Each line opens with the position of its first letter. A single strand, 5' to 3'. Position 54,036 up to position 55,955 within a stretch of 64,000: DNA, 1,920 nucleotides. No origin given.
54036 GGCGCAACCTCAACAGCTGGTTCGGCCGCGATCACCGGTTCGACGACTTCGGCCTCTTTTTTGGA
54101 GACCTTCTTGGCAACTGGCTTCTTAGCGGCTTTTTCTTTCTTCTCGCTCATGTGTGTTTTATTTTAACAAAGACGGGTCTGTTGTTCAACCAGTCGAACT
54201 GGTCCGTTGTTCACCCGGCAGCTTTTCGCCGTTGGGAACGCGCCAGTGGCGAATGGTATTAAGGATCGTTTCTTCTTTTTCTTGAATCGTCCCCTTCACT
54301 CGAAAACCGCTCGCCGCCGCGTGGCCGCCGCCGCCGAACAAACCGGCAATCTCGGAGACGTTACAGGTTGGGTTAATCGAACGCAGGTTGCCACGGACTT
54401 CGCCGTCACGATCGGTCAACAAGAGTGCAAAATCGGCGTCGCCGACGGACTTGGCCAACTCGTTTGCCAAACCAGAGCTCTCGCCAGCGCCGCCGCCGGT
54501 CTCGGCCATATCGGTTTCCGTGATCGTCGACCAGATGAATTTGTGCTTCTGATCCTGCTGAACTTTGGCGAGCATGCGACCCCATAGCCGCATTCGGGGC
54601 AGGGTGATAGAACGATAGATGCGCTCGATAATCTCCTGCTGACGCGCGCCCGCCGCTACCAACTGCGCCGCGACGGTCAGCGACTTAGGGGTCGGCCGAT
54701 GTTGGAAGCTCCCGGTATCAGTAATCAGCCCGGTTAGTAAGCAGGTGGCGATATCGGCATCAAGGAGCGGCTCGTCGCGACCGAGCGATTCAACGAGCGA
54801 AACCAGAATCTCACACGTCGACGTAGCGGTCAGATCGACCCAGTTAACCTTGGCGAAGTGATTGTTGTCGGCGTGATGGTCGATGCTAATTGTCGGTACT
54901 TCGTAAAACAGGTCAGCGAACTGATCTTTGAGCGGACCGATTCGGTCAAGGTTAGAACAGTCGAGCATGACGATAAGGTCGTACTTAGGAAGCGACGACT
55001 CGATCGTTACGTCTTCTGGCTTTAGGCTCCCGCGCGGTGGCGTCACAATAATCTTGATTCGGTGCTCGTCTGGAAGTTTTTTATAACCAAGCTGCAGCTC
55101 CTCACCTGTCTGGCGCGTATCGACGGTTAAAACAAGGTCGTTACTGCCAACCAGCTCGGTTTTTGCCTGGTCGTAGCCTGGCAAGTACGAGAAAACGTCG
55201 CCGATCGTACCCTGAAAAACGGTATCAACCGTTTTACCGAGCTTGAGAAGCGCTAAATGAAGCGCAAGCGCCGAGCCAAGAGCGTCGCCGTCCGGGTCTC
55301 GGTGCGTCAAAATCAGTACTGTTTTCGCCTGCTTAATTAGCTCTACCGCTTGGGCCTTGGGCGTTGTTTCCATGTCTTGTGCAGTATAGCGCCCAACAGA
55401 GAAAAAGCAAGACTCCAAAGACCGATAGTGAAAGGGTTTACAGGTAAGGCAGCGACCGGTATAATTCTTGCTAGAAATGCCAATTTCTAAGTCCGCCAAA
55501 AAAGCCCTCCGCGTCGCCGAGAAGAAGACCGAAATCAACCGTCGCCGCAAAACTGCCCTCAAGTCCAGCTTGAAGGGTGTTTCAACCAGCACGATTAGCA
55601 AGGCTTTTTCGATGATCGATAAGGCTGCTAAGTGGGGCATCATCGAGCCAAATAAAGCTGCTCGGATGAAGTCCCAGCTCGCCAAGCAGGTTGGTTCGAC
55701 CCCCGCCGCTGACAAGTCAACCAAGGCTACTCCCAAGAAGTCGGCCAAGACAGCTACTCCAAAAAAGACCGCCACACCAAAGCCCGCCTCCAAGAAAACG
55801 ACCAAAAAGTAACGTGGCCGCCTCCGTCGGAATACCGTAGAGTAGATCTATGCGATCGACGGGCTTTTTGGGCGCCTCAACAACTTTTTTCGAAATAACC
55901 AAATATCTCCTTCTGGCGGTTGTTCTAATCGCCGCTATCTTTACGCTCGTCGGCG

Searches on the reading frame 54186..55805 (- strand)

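Call 102: search_protein_families(library=pfam, proteins=[window:54186-55805:-], max_evalue=0.00001)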
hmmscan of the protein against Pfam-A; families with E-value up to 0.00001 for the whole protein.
window:54186-55805:- (539 aa): 2 families
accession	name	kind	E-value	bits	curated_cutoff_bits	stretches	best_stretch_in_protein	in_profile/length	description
PF01368.27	DHH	-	7.9e-19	68.6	28.1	1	163-359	2-124/125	DHH family, N-terminal domain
PF02272.25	DHHA1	-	6e-08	33.5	25.9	1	436-521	11-99/102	DHHA1 domain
